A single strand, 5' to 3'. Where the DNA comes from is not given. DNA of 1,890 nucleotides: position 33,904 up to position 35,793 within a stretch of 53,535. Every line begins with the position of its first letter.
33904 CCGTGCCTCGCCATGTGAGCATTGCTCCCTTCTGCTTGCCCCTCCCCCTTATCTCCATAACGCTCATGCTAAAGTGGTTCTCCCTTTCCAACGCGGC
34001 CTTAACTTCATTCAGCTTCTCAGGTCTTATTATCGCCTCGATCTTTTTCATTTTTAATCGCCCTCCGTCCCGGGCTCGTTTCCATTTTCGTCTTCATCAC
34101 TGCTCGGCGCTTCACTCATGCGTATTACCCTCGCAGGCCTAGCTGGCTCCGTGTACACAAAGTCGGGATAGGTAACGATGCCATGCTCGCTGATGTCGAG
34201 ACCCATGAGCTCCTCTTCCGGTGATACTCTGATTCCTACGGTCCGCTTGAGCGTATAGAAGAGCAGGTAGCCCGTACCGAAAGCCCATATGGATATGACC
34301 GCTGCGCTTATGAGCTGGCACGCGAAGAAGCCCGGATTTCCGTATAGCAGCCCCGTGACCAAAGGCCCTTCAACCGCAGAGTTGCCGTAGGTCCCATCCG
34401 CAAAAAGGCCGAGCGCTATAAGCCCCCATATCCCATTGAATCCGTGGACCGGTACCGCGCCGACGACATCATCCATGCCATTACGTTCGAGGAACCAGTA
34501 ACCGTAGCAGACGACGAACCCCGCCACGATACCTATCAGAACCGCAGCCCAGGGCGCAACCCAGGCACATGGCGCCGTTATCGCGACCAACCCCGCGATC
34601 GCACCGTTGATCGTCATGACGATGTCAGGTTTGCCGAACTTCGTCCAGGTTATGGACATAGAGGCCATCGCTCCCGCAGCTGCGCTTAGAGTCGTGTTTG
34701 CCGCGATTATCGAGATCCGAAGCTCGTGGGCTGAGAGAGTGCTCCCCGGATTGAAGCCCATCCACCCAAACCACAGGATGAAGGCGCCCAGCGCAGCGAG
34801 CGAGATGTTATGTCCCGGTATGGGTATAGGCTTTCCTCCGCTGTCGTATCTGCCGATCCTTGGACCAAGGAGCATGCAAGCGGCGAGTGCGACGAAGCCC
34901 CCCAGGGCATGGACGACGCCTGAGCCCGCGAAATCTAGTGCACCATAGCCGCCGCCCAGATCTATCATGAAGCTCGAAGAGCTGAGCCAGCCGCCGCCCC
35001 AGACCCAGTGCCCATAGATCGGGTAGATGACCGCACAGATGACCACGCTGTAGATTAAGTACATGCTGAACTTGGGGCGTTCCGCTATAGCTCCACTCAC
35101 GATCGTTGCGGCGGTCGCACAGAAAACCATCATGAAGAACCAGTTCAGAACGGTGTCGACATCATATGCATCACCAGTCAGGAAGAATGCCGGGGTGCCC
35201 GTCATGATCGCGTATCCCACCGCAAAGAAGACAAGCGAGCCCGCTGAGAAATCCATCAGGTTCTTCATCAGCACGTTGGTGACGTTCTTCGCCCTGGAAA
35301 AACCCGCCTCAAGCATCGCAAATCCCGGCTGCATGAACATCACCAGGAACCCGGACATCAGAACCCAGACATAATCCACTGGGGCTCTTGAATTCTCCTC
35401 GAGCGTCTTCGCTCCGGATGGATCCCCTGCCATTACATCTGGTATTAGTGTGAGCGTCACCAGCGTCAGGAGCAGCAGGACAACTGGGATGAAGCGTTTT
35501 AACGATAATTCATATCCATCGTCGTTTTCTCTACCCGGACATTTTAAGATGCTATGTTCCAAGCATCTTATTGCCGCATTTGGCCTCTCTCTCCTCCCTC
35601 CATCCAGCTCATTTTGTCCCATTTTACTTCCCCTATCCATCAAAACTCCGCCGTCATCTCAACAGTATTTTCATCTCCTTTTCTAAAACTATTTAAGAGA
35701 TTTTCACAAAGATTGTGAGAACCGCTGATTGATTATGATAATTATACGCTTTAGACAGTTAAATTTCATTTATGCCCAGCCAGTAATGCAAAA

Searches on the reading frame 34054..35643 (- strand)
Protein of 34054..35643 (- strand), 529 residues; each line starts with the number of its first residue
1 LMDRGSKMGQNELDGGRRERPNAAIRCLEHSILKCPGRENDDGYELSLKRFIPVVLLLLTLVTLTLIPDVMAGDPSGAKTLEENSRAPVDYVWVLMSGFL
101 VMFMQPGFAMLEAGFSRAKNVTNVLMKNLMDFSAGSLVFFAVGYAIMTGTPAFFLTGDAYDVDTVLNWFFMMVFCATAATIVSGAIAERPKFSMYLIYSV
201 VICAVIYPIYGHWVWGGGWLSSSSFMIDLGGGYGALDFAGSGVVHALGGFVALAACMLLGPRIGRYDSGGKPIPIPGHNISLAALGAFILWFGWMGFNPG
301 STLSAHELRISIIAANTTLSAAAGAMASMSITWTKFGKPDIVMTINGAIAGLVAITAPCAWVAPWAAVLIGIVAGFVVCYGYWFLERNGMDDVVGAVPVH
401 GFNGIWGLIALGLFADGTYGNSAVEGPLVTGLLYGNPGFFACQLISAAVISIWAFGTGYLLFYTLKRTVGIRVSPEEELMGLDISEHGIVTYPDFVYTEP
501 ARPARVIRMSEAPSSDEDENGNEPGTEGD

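Call 18: search_protein_families(library=ncbifam, proteins=[window:34054-35643:-], max_evalue=1e-10)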
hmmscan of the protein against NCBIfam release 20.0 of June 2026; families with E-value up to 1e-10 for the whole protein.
window:34054-35643:- (529 aa): 3 families
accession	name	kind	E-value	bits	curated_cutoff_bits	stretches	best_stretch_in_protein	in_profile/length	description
TIGR00836.1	amt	subfamily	2.3e-134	448.3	343.3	1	90-492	1-406/406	ammonium transporter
TIGR03644.1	marine_trans_1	hypoth_equivalog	1.1e-106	357.1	514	1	90-495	4-404/404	probable ammonium transporter, marine subtype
NF007947.0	PRK10666.1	equivalog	3.3e-47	161.4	657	1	89-492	30-426/428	ammonium transporter AmtB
